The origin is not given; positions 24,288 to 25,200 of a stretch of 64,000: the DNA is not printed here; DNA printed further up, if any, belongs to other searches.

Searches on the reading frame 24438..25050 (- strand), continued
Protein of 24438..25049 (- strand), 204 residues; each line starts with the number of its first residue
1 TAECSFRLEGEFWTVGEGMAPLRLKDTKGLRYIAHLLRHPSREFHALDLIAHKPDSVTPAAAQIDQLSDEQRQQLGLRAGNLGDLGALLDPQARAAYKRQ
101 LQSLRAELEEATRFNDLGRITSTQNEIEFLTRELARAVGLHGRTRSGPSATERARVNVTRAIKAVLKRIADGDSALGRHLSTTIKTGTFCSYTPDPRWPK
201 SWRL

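Call 87: search_protein_families(library=ncbifam, proteins=[P0066, P0069, P0120, P0121], max_evalue=0.00001)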
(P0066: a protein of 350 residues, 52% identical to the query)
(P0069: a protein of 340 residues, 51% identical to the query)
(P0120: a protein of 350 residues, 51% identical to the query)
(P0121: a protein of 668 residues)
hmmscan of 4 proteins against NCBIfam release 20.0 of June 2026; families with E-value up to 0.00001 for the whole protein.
P0066 (350 aa): 90 families (the best 25 are shown)
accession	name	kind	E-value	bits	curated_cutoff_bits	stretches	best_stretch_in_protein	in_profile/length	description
NF007135.0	PRK09581.1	equivalog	1.5e-45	155.9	474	1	6-131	3-128/457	PleD family two-component system response regulator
NF045944.1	ResRegRpaBCyano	equivalog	4e-35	121.2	330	1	9-128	1-117/229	response regulator transcription factor RpaB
TIGR02154.1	PhoB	equivalog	7.7e-34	117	296.2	1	5-127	2-124/226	phosphate regulon transcriptional regulator PhoB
NF040689.1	MtrAB_MtrA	equivalog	3e-32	111.7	300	1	8-127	1-117/219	MtrAB system response regulator MtrA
TIGR01387.1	cztR_silR_copR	subfamily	2.5e-29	102.5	279.2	1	8-132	1-123/218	heavy metal response regulator transcription factor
NF040534.1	resp_reg_YycF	equivalog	3.7e-29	101.6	340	1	7-130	2-122/231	response regulator YycF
NF041733.1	resp_reg_CseB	equivalog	2.3e-28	99.1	350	1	7-131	2-123/228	two-component system response regulator CseB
NF007005.1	PRK09468.1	equivalog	4.9e-27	94.9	331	1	5-127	3-123/237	osmolarity response regulator transcription factor OmpR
NF033117.2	vanR_ACDEGLN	exception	8.1e-27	94.3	350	1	8-127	1-117/226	VanR-ABDEGLN family response regulator transcription factor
NF008296.0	PRK11083.1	equivalog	4.8e-26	91.6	273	1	5-187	3-171/228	two-component system response regulator CreB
NF041734.1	resp_reg_RppA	equivalog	5.5e-26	91.3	250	1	8-127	3-122/229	two-component system response regulator RppA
NF008567.0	PRK11517.1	equivalog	1.7e-25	89.7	353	1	8-134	3-126/223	response regulator transcription factor HprR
NF053854.1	RespRegPhoBBctds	equivalog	3e-25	88.9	270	1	8-128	1-120/225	two-component system response regulator PhoB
NF007546.0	PRK10161.1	equivalog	4e-25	88.7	471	1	7-124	4-121/229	phosphate response regulator transcription factor PhoB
NF007982.1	PRK10710.1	equivalog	5.8e-25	88.2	380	1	4-127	6-126/235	envelope stress response regulator BaeR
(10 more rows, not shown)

P0069 (340 aa): 98 families (the best 25 are shown)
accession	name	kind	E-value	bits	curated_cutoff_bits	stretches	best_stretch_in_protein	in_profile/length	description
NF007135.0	PRK09581.1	equivalog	3.1e-38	131.7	474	1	5-129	3-127/457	PleD family two-component system response regulator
NF045944.1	ResRegRpaBCyano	equivalog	1.7e-33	115.9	330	1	8-131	1-121/229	response regulator transcription factor RpaB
TIGR02154.1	PhoB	equivalog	1.1e-31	109.9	296.2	1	5-178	3-172/226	phosphate regulon transcriptional regulator PhoB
NF040534.1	resp_reg_YycF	equivalog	3.9e-29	101.6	340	1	6-131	2-124/231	response regulator YycF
NF008296.0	PRK11083.1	equivalog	7.4e-29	100.8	273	1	5-178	4-171/228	two-component system response regulator CreB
NF007005.1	PRK09468.1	equivalog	3.3e-28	98.7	331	1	5-127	4-124/237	osmolarity response regulator transcription factor OmpR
NF053854.1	RespRegPhoBBctds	equivalog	4.6e-28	98.1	270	1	7-131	1-124/225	two-component system response regulator PhoB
TIGR01387.1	cztR_silR_copR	subfamily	1.4e-27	96.8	279.2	1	7-130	1-122/218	heavy metal response regulator transcription factor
NF040689.1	MtrAB_MtrA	equivalog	4.6e-27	94.8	300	1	7-128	1-119/219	MtrAB system response regulator MtrA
NF007982.1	PRK10710.1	equivalog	1.6e-26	93.3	380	1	5-154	8-150/235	envelope stress response regulator BaeR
NF041733.1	resp_reg_CseB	equivalog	8.3e-25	87.5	350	1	6-136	2-129/228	two-component system response regulator CseB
NF033117.2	vanR_ACDEGLN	exception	2e-24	86.5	350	1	7-133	1-124/226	VanR-ABDEGLN family response regulator transcription factor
NF033120.0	vanR_FM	exception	1e-23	84.2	460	1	6-132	5-128/231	vancomycin resistance response regulator transcription factor, VanR-F/VanR-M family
NF007346.1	PRK09836.1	equivalog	1.5e-23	83.8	420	1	6-126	2-120/227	copper/silver response regulator transcription factor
NF008199.0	PRK10955.1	equivalog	7.3e-23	81.7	341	1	6-133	3-126/232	envelope stress response regulator transcription factor CpxR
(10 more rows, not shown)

P0120 (350 aa): 96 families (the best 25 are shown)
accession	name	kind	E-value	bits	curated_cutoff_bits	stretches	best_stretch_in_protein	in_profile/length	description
NF007135.0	PRK09581.1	equivalog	5.8e-45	153.9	474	1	5-130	3-128/457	PleD family two-component system response regulator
NF045944.1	ResRegRpaBCyano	equivalog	6.8e-33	113.9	330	1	8-127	1-117/229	response regulator transcription factor RpaB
TIGR02154.1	PhoB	equivalog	1.1e-30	106.7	296.2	1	5-123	3-121/226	phosphate regulon transcriptional regulator PhoB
NF040689.1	MtrAB_MtrA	equivalog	5.7e-29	101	300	1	7-126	1-117/219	MtrAB system response regulator MtrA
NF040534.1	resp_reg_YycF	equivalog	2.7e-28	98.8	340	1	6-130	2-123/231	response regulator YycF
NF007005.1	PRK09468.1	equivalog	4e-28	98.5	331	1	5-126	4-123/237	osmolarity response regulator transcription factor OmpR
NF053854.1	RespRegPhoBBctds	equivalog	8.5e-28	97.2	270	1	7-127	1-120/225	two-component system response regulator PhoB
TIGR01387.1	cztR_silR_copR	subfamily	1.4e-27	96.8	279.2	1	7-128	1-120/218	heavy metal response regulator transcription factor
NF041733.1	resp_reg_CseB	equivalog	1.4e-26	93.3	350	1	6-131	2-124/228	two-component system response regulator CseB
NF008296.0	PRK11083.1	equivalog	2.6e-26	92.4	273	1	5-192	4-173/228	two-component system response regulator CreB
NF007982.1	PRK10710.1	equivalog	1.8e-24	86.6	380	1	5-126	8-126/235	envelope stress response regulator BaeR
NF008199.0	PRK10955.1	equivalog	1.3e-22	80.8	341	1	6-129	3-122/232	envelope stress response regulator transcription factor CpxR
NF033117.2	vanR_ACDEGLN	exception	2.2e-22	79.7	350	1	7-126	1-117/226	VanR-ABDEGLN family response regulator transcription factor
NF008567.0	PRK11517.1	equivalog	3.8e-22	78.8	353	1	6-134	2-127/223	response regulator transcription factor HprR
NF033120.0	vanR_FM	exception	9.7e-22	77.7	460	1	6-123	5-119/231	vancomycin resistance response regulator transcription factor, VanR-F/VanR-M family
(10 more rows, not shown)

P0121 (668 aa): 56 families (the best 25 are shown)
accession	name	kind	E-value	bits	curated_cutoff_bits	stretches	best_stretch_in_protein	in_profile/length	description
NF006900.1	PRK09390.1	equivalog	8.3e-34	116.9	255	1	22-141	5-124/203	response regulator FixJ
NF047793.1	ResRegPgtA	equivalog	2e-23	82.9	650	1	22-141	6-125/414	two-component system response regulator PgtA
NF040749.1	tetrathio_RR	equivalog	1.8e-22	80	290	1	24-141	2-119/191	tetrathionate respiration response regulator TtrR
TIGR01818.1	ntrC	equivalog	4.3e-22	78.5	558.6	1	24-141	1-118/463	nitrogen regulation protein NR(I)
NF008176.1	PRK10923.1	equivalog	7.8e-22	77.5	620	1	23-147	5-129/469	nitrogen regulation protein NR(I)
NF051870.1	NAssimRespRegNtrX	equivalog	4.2e-21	75.4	600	1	23-147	3-129/452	nitrogen assimilation response regulator NtrX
NF040689.1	MtrAB_MtrA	equivalog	6.8e-17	61.6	300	1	24-138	1-114/219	MtrAB system response regulator MtrA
NF041733.1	resp_reg_CseB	equivalog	1.7e-16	60.3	350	1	23-134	2-112/228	two-component system response regulator CseB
NF033791.1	ActR_PrrA_rreg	equivalog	5.9e-16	58.9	250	1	24-136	4-116/173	ActR/PrrA/RegA family redox response regulator transcription factor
NF008296.0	PRK11083.1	equivalog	2e-15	56.8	273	1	22-158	4-139/228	two-component system response regulator CreB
TIGR02154.1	PhoB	equivalog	3.8e-15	55.8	296.2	1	23-134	4-117/226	phosphate regulon transcriptional regulator PhoB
NF011695.0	PRK15115.1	equivalog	1.2e-14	53.9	763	1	17-140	2-125/445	two-component system response regulator GlrR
NF041946.1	LuxO_transreg_Vib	equivalog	3.9e-14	52.3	800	1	27-137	2-112/463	quorum-sensing sigma-54 dependent transcriptional regulator LuxO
NF007689.0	PRK10365.1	equivalog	8.4e-14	51.2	760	1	18-154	2-138/441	sigma-54-dependent response regulator transcription factor ZraR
NF045505.1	RR_RssB_Pseudo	equivalog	2.2e-13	50.1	700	1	17-130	1-114/394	two-component system response regulator RssB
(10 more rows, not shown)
